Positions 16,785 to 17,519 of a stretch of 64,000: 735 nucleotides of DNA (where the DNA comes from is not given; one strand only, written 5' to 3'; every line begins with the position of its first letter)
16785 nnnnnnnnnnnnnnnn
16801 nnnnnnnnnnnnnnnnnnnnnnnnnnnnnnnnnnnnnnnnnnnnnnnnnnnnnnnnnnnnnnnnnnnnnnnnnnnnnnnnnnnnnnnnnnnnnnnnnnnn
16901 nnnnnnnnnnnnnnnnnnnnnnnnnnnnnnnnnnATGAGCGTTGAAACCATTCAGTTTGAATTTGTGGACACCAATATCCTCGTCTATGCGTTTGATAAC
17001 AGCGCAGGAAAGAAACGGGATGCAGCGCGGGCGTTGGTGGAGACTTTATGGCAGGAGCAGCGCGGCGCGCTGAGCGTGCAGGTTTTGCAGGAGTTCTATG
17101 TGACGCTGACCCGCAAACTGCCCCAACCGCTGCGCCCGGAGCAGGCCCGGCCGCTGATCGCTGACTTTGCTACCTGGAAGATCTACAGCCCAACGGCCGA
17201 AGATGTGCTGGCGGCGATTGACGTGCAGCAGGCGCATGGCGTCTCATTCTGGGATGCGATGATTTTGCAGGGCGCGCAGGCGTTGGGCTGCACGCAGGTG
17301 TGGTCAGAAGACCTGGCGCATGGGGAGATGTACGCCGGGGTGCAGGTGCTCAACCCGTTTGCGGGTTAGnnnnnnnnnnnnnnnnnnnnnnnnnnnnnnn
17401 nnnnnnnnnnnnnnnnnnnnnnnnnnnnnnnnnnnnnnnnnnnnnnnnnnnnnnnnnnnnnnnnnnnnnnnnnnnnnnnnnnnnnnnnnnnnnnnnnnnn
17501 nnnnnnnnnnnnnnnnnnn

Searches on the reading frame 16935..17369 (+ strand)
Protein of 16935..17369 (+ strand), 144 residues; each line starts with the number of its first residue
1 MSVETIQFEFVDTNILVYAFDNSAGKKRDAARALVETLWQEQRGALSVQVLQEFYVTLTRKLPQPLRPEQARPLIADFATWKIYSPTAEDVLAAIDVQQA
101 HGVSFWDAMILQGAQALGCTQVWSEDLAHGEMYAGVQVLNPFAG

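Call 8: search_protein_families(library=pfam, proteins=[window:16935-17369:+], max_evalue=0.01)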
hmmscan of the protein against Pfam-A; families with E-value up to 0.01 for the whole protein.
window:16935-17369:+ (144 aa): 1 family
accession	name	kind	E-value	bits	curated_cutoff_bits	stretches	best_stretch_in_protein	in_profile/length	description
PF01850.27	PIN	-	8.7e-12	46.2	23.6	1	10-127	2-112/120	PIN domain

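Call 13: find_encoding_contigs(protein=window:16935-17369:+, flank=10000, max_places=10)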
Protein window:16935-17369:+ (144 aa): 1 contig read that carries it; 1 place shown.
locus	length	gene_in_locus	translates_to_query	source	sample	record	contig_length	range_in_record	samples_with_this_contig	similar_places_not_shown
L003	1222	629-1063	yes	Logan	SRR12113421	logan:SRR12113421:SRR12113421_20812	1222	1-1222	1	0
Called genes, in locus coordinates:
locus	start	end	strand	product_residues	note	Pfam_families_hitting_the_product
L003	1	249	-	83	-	?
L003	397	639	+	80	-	-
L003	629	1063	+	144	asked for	PF01850:PIN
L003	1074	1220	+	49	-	?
